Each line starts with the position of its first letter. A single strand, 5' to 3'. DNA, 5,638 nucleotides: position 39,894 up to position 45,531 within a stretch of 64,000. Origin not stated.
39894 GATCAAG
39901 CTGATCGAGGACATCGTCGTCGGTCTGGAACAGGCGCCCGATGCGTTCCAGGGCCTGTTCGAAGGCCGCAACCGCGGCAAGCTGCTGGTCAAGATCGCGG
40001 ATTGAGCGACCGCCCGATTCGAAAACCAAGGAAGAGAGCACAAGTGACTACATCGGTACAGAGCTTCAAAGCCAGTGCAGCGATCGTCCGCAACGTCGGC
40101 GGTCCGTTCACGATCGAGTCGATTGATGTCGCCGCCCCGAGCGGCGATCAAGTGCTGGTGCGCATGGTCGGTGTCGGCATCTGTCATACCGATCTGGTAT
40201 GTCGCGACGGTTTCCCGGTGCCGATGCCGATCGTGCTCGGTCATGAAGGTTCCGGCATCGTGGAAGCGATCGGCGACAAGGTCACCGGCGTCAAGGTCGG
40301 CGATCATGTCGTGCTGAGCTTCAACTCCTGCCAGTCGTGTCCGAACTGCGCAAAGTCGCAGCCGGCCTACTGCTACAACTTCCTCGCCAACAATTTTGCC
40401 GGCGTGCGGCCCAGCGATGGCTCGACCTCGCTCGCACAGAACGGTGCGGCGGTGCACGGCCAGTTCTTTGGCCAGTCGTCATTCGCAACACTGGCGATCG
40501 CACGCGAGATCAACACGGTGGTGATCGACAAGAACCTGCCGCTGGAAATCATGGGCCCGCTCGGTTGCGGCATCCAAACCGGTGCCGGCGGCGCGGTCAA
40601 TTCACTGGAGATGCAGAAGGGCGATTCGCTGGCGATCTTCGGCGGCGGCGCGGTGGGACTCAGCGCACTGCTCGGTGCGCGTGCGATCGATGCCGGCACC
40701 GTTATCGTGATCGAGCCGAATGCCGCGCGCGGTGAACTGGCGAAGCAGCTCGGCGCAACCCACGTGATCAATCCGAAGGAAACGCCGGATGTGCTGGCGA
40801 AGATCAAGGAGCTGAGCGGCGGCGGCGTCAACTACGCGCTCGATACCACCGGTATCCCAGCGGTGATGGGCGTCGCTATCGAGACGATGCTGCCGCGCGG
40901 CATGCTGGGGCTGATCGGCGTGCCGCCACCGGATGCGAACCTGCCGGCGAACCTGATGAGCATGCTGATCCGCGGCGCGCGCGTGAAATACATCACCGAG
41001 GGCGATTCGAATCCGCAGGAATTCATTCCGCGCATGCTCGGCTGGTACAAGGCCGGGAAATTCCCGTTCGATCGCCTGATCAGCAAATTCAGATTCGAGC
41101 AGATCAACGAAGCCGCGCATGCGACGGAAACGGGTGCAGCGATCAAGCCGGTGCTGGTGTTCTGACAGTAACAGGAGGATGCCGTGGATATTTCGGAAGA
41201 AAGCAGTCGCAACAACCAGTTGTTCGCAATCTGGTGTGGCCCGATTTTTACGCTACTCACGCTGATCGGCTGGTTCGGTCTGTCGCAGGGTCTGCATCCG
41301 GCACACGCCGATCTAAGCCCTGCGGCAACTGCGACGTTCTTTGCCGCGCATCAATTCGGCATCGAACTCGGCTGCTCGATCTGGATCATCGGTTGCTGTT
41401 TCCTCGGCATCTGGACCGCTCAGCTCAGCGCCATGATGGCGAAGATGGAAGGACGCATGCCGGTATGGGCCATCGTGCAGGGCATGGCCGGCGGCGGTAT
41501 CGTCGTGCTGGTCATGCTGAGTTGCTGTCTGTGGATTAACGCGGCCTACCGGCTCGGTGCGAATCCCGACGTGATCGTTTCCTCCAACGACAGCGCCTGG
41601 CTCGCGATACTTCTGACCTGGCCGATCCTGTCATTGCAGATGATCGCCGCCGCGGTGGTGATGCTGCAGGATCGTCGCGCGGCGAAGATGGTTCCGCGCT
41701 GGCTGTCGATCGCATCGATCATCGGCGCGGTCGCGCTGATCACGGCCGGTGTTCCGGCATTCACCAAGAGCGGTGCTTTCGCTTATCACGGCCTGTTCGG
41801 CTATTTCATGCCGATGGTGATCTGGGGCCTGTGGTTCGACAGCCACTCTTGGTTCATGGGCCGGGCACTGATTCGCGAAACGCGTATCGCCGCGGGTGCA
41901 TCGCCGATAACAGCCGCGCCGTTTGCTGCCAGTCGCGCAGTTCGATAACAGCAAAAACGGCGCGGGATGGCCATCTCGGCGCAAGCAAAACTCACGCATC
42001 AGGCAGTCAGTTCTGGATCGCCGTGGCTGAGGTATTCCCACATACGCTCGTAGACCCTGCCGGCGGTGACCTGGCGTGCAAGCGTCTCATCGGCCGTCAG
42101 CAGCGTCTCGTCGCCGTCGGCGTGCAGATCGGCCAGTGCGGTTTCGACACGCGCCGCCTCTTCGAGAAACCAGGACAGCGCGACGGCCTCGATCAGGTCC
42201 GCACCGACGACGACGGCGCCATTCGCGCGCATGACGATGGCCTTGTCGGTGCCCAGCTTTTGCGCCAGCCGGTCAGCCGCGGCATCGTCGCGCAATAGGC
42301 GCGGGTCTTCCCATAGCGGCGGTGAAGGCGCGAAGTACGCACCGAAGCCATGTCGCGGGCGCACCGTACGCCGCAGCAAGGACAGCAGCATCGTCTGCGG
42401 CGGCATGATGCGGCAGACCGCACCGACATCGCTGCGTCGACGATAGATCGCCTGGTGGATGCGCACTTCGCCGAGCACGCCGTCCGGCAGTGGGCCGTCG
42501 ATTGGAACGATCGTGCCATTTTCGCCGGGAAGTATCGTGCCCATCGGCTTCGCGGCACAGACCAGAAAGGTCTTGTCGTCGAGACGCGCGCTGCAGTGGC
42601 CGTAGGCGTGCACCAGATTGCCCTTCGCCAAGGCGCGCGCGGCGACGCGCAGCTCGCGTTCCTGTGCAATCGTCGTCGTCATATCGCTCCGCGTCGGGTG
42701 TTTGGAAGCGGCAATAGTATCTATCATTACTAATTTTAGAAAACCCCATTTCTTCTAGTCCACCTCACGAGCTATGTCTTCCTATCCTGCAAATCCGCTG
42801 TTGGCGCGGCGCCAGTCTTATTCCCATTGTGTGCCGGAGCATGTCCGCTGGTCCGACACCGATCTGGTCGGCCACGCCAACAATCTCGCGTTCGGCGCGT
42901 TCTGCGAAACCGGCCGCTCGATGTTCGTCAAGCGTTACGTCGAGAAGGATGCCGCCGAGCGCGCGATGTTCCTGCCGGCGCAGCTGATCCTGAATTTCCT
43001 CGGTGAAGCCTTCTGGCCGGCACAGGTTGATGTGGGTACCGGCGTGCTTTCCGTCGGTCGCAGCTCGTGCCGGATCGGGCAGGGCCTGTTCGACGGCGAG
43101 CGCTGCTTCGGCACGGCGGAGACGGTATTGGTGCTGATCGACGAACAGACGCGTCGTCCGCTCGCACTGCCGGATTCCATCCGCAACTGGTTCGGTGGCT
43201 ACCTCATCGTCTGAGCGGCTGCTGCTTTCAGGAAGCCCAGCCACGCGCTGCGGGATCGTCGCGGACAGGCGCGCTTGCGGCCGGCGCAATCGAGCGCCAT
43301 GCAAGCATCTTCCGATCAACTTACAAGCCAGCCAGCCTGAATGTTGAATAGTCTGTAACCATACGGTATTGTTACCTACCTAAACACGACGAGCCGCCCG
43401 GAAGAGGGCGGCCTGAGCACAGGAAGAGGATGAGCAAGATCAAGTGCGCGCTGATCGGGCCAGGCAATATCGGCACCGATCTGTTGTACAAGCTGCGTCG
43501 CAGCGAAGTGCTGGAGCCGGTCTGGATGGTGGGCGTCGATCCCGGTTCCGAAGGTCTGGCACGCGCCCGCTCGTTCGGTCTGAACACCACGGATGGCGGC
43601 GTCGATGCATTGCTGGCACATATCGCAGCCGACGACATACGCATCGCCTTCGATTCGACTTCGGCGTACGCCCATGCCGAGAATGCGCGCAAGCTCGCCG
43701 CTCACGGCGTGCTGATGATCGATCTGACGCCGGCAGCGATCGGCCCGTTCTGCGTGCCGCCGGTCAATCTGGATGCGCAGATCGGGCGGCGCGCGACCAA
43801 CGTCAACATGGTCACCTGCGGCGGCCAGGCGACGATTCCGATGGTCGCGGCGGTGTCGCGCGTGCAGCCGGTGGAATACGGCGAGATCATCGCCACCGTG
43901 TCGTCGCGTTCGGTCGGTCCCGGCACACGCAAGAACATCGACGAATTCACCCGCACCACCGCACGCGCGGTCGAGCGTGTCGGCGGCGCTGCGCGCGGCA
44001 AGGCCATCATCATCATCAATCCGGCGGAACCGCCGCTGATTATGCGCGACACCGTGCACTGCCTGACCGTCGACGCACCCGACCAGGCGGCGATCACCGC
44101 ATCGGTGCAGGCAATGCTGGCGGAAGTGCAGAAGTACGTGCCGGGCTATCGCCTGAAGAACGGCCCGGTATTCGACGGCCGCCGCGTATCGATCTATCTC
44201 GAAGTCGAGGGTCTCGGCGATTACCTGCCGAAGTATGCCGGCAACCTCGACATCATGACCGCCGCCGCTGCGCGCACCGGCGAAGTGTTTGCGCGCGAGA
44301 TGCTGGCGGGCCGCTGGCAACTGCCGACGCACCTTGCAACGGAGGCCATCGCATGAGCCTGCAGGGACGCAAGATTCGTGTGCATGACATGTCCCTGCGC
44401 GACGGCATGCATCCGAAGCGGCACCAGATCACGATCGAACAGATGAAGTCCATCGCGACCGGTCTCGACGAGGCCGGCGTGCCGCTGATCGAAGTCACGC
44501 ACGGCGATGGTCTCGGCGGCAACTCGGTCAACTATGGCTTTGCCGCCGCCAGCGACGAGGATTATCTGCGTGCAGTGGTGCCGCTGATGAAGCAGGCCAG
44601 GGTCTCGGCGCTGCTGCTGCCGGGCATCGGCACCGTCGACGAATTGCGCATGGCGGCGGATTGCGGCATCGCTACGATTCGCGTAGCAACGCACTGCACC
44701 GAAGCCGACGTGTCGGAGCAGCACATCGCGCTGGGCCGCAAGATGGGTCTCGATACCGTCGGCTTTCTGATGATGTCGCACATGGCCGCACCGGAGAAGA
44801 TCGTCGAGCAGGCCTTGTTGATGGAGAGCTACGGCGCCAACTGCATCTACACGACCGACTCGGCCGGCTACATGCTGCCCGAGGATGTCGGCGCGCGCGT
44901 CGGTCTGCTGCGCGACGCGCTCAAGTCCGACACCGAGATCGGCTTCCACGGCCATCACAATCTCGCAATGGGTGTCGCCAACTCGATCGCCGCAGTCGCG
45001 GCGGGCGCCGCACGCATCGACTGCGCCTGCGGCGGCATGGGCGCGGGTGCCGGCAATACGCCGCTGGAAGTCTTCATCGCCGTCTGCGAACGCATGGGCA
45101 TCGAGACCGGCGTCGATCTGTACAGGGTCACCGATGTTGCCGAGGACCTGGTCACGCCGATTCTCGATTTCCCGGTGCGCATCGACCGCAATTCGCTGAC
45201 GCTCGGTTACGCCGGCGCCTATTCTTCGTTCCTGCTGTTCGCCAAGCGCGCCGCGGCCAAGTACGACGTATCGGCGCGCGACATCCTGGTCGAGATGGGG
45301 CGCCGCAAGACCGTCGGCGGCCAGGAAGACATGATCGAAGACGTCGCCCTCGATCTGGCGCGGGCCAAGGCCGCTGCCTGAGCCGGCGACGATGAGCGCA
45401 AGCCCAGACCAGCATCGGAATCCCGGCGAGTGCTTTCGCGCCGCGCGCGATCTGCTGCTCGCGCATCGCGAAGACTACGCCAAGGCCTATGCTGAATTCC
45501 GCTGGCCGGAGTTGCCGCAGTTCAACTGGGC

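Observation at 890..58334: Recurrent GTATG-N4-CATAC palindrome in front of at least ten operons: candidate operator of a single undescribed lipid/hydrocarbon regulon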

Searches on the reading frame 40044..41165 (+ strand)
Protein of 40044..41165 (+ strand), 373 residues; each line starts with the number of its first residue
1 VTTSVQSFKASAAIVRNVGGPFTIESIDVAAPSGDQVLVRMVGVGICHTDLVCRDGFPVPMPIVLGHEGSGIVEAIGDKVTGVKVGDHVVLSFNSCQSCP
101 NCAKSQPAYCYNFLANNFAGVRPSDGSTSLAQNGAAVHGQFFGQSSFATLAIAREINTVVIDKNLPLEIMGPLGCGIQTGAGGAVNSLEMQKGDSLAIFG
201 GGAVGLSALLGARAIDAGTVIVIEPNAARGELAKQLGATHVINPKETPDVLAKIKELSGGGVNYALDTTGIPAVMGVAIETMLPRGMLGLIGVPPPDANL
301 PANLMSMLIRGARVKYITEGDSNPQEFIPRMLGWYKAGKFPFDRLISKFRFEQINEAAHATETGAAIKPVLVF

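Call 12: search_protein_families(library=pfam, proteins=[window:40044-41165:+], max_evalue=0.00001)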
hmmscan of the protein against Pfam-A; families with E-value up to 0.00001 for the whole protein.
window:40044-41165:+ (373 aa): 3 families
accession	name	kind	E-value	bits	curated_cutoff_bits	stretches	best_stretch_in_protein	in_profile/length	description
PF00107.32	ADH_zinc_N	-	2.5e-25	89.3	31.8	1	203-329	1-122/129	Zinc-binding dehydrogenase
PF08240.17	ADH_N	-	1.3e-22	80.5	23.5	1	35-126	3-86/104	Alcohol dehydrogenase GroES-like domain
PF13602.12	ADH_zinc_N_2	-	4e-07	31.5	27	1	236-366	1-128/134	Zinc-binding dehydrogenase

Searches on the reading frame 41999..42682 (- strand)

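Call 12: search_protein_families(library=pfam, proteins=[window:41999-42682:-], max_evalue=0.00001)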
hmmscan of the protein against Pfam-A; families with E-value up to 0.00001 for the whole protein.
window:41999-42682:- (227 aa): 1 family
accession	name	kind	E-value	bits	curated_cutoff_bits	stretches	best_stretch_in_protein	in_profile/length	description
PF00596.27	Aldolase_II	-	4.9e-19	69.4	22.2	1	11-180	3-182/183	Class II Aldolase and Adducin N-terminal domain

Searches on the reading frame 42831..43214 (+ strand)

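Call 13: search_protein_families(library=pfam, proteins=[window:42831-43214:+], max_evalue=0.00001)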
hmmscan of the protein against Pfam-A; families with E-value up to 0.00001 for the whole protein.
window:42831-43214:+ (127 aa): 1 family
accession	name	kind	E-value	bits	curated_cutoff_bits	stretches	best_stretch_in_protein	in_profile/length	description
PF13279.12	4HBT_2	-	8.2e-13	49.3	25.5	1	5-121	1-122/122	Thioesterase-like superfamily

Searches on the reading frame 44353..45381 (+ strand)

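Call 13: search_protein_families(library=pfam, proteins=[window:44353-45381:+], max_evalue=0.00001)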
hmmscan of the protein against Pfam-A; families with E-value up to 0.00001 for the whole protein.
window:44353-45381:+ (342 aa): 2 families
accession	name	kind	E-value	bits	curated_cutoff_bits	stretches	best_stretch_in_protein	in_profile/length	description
PF00682.25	HMGL-like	-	4.1e-52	177.6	29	1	8-264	2-258/260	HMGL-like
PF07836.16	DmpG_comm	-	1.7e-30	104.8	27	1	276-337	2-63/63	DmpG-like communication domain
